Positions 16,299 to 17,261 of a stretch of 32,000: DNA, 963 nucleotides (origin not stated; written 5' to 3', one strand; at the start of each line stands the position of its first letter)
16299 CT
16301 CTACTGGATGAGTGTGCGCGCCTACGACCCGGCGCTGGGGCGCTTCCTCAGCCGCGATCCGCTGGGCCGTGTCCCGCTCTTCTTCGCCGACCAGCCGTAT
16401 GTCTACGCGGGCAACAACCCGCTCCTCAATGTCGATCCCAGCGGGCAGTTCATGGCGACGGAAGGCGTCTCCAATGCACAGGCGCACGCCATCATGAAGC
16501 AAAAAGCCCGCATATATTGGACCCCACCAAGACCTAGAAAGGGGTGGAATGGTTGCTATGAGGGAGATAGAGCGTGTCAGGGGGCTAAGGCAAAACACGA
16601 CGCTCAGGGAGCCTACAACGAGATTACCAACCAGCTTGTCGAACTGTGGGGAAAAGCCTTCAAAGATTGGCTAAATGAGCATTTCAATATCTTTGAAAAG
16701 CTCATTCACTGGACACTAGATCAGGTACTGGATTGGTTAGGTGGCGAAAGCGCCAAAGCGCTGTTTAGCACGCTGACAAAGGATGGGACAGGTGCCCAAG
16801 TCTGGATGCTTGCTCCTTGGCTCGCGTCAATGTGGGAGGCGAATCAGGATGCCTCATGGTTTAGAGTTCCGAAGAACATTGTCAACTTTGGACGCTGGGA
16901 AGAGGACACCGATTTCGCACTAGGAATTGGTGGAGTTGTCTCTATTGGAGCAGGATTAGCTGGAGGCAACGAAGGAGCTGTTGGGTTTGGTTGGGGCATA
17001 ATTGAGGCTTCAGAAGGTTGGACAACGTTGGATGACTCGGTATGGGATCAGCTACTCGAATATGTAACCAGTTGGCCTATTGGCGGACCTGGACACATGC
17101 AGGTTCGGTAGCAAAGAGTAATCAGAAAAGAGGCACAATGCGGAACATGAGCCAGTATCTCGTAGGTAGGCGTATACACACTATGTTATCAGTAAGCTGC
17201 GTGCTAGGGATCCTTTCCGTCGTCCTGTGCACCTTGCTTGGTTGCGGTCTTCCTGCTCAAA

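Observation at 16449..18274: Orphan tip CT2 has a glycine-zipper hydrophobic hairpin, suggesting a membrane-targeting toxin; two different candidate immunity genes follow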

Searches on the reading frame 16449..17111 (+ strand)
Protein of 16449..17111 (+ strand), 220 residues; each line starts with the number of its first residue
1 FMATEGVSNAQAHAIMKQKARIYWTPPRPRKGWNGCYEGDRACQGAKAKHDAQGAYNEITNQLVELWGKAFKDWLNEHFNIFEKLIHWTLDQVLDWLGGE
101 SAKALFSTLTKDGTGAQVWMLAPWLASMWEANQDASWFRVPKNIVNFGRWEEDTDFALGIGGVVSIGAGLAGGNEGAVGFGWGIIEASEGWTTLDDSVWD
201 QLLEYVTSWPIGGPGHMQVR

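Call 5: find_homologous_proteins(query=window:16449-17108:+, max_evalue=0.01)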
Query seq(220 aa) (220 aa): 2 proteins with E <= 0.01 among 158 candidates.
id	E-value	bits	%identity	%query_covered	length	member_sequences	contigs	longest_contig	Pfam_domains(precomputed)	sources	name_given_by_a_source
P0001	2.3e-149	514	100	100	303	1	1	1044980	-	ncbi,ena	-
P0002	3.0e-35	140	41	100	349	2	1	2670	PF05593.20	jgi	jgi:RHS repeat-associated protein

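Call 6: search_protein_families(library=padloc, proteins=[window:16449-17111:+], max_evalue=1)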
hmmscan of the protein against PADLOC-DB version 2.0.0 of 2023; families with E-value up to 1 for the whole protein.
window:16449-17111:+ (220 aa): 0 families

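Call 8: find_encoding_contigs(protein=P0002, flank=5000)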
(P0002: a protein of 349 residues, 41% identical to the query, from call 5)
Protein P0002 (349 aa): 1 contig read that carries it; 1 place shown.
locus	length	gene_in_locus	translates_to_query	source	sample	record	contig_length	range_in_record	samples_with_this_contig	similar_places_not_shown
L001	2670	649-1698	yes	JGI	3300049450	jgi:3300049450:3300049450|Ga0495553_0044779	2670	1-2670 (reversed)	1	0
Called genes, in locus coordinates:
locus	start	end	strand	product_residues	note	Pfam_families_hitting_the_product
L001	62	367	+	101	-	-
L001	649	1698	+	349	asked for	PF05593:RHS_repeat (weak)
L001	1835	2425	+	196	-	-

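Call 9: find_encoding_contigs(protein=P0001, flank=10000, max_places=3)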
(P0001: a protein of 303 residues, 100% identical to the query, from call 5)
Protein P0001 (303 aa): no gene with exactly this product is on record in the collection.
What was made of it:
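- Tried and rejected: The look-up of P0001's contig failed (call 9).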

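Call 21: search_protein_representatives(alignment_id=A2)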
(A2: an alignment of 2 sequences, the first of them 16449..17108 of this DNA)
Query: 2 sequences, 238 profile positions. Proteins with E-value up to 0.001 (for the whole library): 6; up to 1e-10: 5; up to 1e-30: 1. The best 6 are listed.
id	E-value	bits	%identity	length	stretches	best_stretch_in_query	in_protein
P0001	2.2e-122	423.6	-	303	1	1-238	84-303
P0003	5.8e-28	114.6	-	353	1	26-233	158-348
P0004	1.9e-27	112.9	-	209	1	27-154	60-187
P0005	6.5e-13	65.3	-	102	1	123-237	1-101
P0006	2.7e-11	60.0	-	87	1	139-232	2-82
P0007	1.2e-05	41.5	-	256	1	1-59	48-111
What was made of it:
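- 16449..17111 (+): CT2, a 220-aa C-terminal toxin domain of an unannotated family (stop codon included). Only 6 relatives among 1.84e9 representatives (call 21).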

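Call 22: predict_structure(alignment_id=A2)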
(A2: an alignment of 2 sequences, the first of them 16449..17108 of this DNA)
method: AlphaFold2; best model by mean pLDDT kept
length: 220 residues; sequences in the alignment: 2
mean_pLDDT: 49.5   pTM: 0.47
mean pLDDT of the five models: 49.5, 42.8, 40.6, 40.5, 35.1
residues with pLDDT >= 90: 0; 70-90: 0; 50-70: 109; < 50: 111
segments of 3 or more residues with pLDDT < 50: 1-5, 20-29, 110-119, 141-220
pLDDT, mean of each block of 10 residues (from residue 1): 48 57 44 57 62 62 56 58 59 53 51 44 60 61 40 43 45 40 43 36 38 32
secondary structure, 60 per line:
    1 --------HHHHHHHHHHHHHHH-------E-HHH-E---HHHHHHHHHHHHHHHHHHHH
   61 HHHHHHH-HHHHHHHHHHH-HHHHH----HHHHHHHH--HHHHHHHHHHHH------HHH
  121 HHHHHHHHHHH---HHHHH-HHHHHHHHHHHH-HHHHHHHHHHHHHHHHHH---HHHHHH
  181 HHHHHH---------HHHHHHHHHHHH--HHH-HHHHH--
elements in order: H9-23 H41-67 H69-79 H81-85 H90-97 H100-111 H118-131 H135-139 H141-152 H154-171 H175-186 H196-207 H214-218
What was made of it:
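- Tried and rejected: The first AF2 run, on a 2-sequence alignment, had pLDDT 49.5 and was discarded (call 22).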

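Call 28: find_related_loci(query=A4, collection=genome_contigs, flank=10000)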
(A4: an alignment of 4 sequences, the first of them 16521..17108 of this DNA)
Query A4 (196 aa) in genome_contigs; peptide patterns used: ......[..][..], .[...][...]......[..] (x = any residue, [..] = any of these).
78 stretches matched a pattern, but none encodes a relative of the query by tblastn (E <= 1e-3).

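Call 29: find_related_loci(query=A4, collection=metagenome_contigs, flank=10000)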
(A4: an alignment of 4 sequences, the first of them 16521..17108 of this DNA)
Query A4 (196 aa) in metagenome_contigs; peptide patterns used: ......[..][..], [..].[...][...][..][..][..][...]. (x = any residue, [..] = any of these).
113 stretches matched a pattern, but none encodes a relative of the query by tblastn (E <= 1e-3).
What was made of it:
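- Tried and rejected: The first metagenome scan found nothing (call 29).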

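Call 30: find_homologous_proteins(query=A3, max_evalue=0.01)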
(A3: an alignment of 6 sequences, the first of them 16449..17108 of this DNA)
Query A3 (6 sequences) (220 aa, profile of the alignment): 5 proteins with E <= 0.01 among 4982 candidates.
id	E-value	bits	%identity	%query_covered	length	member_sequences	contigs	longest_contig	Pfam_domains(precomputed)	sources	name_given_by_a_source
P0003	1.0e-105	371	42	87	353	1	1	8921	-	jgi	jgi:RHS repeat-associated protein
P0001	1.6e-98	347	100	100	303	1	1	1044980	-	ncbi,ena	-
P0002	9.0e-88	312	41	100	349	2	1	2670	PF05593.20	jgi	jgi:RHS repeat-associated protein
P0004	1.6e-86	308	41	64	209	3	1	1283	-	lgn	-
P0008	9.3e-3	34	-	-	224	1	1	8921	-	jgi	jgi:hypothetical protein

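Call 31: find_encoding_contigs(protein=P0003, flank=10000)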
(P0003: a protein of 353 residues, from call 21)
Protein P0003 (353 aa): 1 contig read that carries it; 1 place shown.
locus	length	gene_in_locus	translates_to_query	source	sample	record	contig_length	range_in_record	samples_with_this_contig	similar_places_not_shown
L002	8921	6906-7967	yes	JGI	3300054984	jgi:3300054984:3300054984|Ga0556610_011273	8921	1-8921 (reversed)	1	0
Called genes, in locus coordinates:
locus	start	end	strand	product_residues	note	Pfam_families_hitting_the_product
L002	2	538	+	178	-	?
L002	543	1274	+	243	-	PF00005:ABC_tran, PF02463:SMC_N (faint), PF13304:AAA_21 (weak)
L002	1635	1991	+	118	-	PF07311:Dodecin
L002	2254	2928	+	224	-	-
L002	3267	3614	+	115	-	-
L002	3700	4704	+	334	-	-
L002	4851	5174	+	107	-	-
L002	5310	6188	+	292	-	-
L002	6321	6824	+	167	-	-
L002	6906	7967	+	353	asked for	-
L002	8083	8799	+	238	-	-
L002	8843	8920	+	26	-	?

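Call 32: find_encoding_contigs(protein=P0004, flank=10000)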
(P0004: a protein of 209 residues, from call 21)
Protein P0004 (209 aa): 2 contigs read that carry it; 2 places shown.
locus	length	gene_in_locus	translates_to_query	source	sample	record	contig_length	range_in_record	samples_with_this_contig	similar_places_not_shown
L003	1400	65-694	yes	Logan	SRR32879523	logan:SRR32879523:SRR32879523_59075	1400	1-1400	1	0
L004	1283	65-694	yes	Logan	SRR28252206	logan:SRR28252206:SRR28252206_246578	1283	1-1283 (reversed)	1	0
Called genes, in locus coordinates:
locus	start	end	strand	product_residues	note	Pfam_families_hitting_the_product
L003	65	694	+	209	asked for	-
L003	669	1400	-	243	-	?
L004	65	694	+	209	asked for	-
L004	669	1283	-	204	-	?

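Call 39: search_protein_families(library=pfam, alignment_id=A3, max_evalue=10)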
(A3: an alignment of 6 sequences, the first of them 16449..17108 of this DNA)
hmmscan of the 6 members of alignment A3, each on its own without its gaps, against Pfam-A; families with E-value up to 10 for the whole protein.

A. member 1, window:16449-17108:+ (220 aa): 0 families

B. families by the number of members that match (of 6 scanned): 1 family
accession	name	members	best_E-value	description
PF11718.13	CPSF73-100_C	1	0.13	Pre-mRNA 3'-end-processing endonuclease polyadenylation factor C-term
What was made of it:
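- On Pore-forming colicin domain (PF01024): No Pfam hit at E up to 10 for any of 6 family members (call 39).
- Closest known: Pore-forming colicin domain. Different: No Pfam hit even at E 10 (call 39).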

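Call 41: search_solved_structures(query=A3, max_evalue=10)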
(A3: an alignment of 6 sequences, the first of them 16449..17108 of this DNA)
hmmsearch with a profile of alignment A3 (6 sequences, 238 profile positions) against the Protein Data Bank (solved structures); distinct sequences matched with E-value up to 10: 2.
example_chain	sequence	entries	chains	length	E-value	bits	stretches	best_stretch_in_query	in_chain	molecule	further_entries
2z8u_A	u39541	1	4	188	0.11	15.5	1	55-88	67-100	TATA-box-binding protein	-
3on4_A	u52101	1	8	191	1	12.4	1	92-150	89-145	Transcriptional regulator, TetR family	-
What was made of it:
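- On Pore-forming colicin domain (PF01024): No PDB sequence hit (call 41).
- Closest known: Tse5-CT / Tsi5. Different: No sequence similarity (Pfam and PDB searches empty, calls 39, 41).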

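Call 48: find_encoding_contigs(protein=P0007, flank=10000)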
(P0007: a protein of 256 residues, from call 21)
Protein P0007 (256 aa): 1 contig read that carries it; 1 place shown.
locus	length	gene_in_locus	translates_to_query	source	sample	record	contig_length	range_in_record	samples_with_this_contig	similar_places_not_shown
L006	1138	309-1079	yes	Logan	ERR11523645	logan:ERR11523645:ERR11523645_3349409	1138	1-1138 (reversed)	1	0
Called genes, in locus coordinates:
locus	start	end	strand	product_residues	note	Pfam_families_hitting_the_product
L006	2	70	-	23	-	?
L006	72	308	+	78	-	-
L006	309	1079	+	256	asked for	-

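Call 62: predict_structure(alignment_id=A8)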
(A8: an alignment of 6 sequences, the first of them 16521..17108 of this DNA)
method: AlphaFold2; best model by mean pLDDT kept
length: 196 residues; sequences in the alignment: 6
mean_pLDDT: 65.5   pTM: 0.65
mean pLDDT of the five models: 65.5, 49.7, 49.4, 42.7, 40.0
residues with pLDDT >= 90: 0; 70-90: 76; 50-70: 101; < 50: 19
segments of 3 or more residues with pLDDT < 50: 1-4, 183-196
pLDDT, mean of each block of 10 residues (from residue 1): 48 71 81 80 66 65 65 59 55 65 81 78 73 66 67 61 71 72 41 29
secondary structure, 60 per line:
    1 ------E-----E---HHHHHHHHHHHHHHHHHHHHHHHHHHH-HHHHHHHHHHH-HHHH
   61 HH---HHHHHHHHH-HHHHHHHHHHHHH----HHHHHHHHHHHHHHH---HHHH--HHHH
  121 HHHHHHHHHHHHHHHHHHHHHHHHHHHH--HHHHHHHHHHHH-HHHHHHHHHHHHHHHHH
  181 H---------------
elements in order: H17-43 H45-55 H57-62 H66-74 H76-88 H93-107 H111-114 H117-148 H151-162 H164-181
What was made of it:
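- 16449..17111 (+): AF2 predicts an all-alpha fold, pLDDT 65.5 (call 62).
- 16641..16739 (+): Trp-rich amphipathic helical segment (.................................). The segment is helical in the AF2 model (call 62).
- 16914..17003 (+): Gly/Ala-rich moderately hydrophobic stretch. It is predicted as a helix, a turn at GGNEG, then a short helix. In the AF2 model it falls in helices 117-148 and 151-162 of the 196-aa construct (call 62).
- On Pore-forming colicin domain (PF01024): The AF2 model has ten helical elements and a helix-turn-helix at the right place, but pLDDT is only 65.5 (call 62).
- Closest known: Pore-forming colicin domain. Same: The AF2 model of CT2 also has ten helical elements, with the apolar helix-turn-helix in eighth and ninth position (call 62).
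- It is all-alpha in both AF2 runs (calls 22, 62). The AF2 model is only marginal: pLDDT 65.5, with the other four models at 50 or below (call 62).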

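Call 66: fold_search(model_id=the predicted structure, library=pdb)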
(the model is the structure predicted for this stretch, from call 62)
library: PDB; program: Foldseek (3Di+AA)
matches with E <= 10: 158; with E <= 0.001: 0
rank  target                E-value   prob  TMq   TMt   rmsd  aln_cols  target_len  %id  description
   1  4dzu_A                5.8e-01  0.18  0.21  0.22  15.7       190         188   13  Complex of 3-alpha bound to gp41-5 (released 2012-05-02)
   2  8r5s_E                8.5e-01  0.10  0.18  0.16  23.4       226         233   13  t113 - De-novo designed soluble homotetramer (released 2024-11-27)
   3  3mac_A                9.4e-01  0.16  0.22  0.22  14.9       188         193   13  crystal structure of GP41-derived protein complexed with fab 8062 (released 2010-12-08)
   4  3o42_A                9.8e-01  0.12  0.21  0.20  16.6       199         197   14  Complex of an alpha/beta-peptide based on the gp41 CHR domain bound to gp41-5 (released 2011-08-24)
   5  8e0n_F                1.3e+00  0.13  0.22  0.24  16.4       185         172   10  Homotrimeric variant of tcTRP9, BGL18 (released 2023-04-12)
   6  2y44                  1.3e+00  0.08  0.18  0.19  21.7       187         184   10  Crystal structure of GARP from Trypanosoma congolense (released 2011-03-30)
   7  4dzv_A                1.4e+00  0.16  0.25  0.26  16.5       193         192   12  Complex of 4-alpha/beta bound to gp41-5 (released 2012-05-02)
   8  8e0l_A                1.4e+00  0.14  0.22  0.24  15.9       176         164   10  Homotrimeric variant of tcTRP9, BGL06 (released 2023-04-12)
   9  9ddn_E                1.4e+00  0.14  0.24  0.22  21.4       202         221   11  E. coli TolAQR conformation II (released 2025-07-09)
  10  9kpz_C                1.5e+00  0.07  0.16  0.15  22.5       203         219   12  Structure of TolQRA complex at pH 5.4 from E.coli (released 2026-03-04)
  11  8dt0_B                1.6e+00  0.13  0.20  0.26  17.4       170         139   11  Scaffolding protein functional sites using deep learning (released 2022-08-10)
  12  9s98_B                1.6e+00  0.07  0.19  0.20  19.4       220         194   10  CdvB2 filament - high twist, class A (released 2026-01-28)
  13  8r5s_D                1.8e+00  0.06  0.17  0.15  21.8       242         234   12  t113 - De-novo designed soluble homotetramer (released 2024-11-27)
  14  8brd_B                1.8e+00  0.18  0.28  0.24  23.1       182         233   13  Mechanisms of ion selectivity and rotor coupling in the bacterial flagellar sodium-driven stator unit (released 2023-06-14)
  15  3ma9_A                1.8e+00  0.08  0.19  0.19  16.4       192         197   13  Crystal structure of gp41 derived protein complexed with fab 8066 (released 2010-12-01)
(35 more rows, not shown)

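Call 75: find_encoding_contigs(protein=P0005, flank=10000)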
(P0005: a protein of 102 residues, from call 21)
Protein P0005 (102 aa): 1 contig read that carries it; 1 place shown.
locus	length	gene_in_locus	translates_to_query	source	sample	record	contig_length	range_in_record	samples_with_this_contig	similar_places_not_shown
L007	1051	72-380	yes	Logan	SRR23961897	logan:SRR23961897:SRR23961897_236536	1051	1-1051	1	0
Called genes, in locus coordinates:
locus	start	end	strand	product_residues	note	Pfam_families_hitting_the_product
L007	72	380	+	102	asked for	-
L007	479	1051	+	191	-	?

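Call 76: find_encoding_contigs(protein=P0006, flank=10000)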
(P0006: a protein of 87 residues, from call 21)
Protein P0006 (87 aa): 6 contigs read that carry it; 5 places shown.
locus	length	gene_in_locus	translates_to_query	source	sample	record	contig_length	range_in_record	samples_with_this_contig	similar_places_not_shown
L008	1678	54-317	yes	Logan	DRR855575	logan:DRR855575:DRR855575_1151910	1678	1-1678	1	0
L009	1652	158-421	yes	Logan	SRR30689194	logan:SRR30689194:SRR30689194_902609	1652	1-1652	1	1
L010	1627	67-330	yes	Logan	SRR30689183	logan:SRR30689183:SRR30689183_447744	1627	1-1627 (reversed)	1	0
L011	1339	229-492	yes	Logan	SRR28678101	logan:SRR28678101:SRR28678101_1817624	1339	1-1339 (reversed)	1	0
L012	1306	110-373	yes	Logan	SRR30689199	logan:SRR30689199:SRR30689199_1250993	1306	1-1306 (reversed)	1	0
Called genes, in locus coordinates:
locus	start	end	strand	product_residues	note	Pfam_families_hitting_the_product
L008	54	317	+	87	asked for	-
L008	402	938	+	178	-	-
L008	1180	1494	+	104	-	-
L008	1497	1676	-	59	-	?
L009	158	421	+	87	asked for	-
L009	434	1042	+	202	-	-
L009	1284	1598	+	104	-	-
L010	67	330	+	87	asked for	-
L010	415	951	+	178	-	-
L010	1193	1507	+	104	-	-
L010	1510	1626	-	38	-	?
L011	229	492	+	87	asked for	-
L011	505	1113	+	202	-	-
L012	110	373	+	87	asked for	-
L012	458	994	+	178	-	-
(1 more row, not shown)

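Call 94: search_protein_families(library=pfam, proteins=[L007:479-1051:+, L002:8083-8796:+, L001:1670-2422:+, L009:1284-1595:+, L001:50-364:+, L002:3267-3611:+, L002:4851-5171:+, L002:6321-6821:+], max_evalue=1)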
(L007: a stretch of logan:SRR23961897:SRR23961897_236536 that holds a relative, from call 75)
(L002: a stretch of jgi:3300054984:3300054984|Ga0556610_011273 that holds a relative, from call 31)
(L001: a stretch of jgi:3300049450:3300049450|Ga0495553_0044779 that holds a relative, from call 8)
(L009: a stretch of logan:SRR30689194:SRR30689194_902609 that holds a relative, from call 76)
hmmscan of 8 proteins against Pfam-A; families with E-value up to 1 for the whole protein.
L007:479-1051:+ (191 aa): 3 families
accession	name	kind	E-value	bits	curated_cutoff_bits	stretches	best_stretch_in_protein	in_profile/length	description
PF07332.16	Phage_holin_3_6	-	0.0063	17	28.4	1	23-59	66-106/116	Putative Actinobacterial Holin-X, holin superfamily III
PF14155.11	DUF4307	-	0.018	15.3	27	1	25-83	2-60/111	Domain of unknown function (DUF4307)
PF16640.11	Big_3_5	-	0.075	14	35.5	1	72-120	13-57/88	Bacterial Ig-like domain (group 3)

L002:8083-8796:+ (238 aa): 0 families

L001:1670-2422:+ (251 aa): 1 family
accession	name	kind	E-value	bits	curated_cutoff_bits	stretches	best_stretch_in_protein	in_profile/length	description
PF17131.11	LolA_like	-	0.016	15.3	30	1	165-226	59-121/184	Outer membrane lipoprotein-sorting protein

L009:1284-1595:+ (104 aa): 5 families
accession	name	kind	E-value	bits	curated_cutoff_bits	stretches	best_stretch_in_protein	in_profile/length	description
PF13239.11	2TM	-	0.022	15.3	24.8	1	38-100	9-56/79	2TM domain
PF05084.19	GRA6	-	0.078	13.4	27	1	33-62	4-33/186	Granule antigen protein (GRA6)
PF16479.10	DUF5056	-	0.53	11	28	1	35-65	32-62/93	Domain of unknown function (DUF5056)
PF00487.30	FA_desaturase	-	0.56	10.4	29.7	1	18-86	110-176/253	Fatty acid desaturase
PF20990.2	DUF2207_C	-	0.93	9.6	33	1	40-98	132-190/247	Predicted membrane protein (DUF2207) C-terminal domain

L001:50-364:+ (105 aa): 0 families

L002:3267-3611:+ (115 aa): 2 families
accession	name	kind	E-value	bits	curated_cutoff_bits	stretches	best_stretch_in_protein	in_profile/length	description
PF18181.6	SLATT_1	-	0.041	14.4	26.3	1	30-85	13-68/122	SMODS and SLOG-associating 2TM effector domain 1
PF12769.12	PNTB_4TM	-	0.85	10.6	26.2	0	1-70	28-77/85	4TM region of pyridine nucleotide transhydrogenase, mitoch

L002:4851-5171:+ (107 aa): 0 families

L002:6321-6821:+ (167 aa): 1 family
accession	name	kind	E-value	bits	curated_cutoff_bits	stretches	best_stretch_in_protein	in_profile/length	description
PF00689.26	Cation_ATPase_C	-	0.32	11.2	27.3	0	12-58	121-167/175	Cation transporting ATPase, C-terminus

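Call 104: search_protein_families(library=pfam, proteins=[L003:669-1400:-], max_evalue=0.01)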
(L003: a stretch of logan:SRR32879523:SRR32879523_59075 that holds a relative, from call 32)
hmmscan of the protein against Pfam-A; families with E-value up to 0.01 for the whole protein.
L003:669-1400:- (243 aa): 4 families
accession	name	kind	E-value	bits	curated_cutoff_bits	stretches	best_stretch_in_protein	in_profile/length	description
PF01609.27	DDE_Tnp_1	-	4.1e-26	92.4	23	1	75-230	3-198/200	Transposase DDE domain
PF13340.11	DUF4096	-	1.2e-17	64.4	34.3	1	6-58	22-75/76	Putative transposase of IS4/5 family (DUF4096)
PF13586.12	DDE_Tnp_1_2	-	4.3e-14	53.2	29.2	1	155-233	3-85/86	Transposase DDE domain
PF13612.12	DDE_Tnp_1_3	-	2.8e-05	24.6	27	1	105-176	44-108/155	Transposase DDE domain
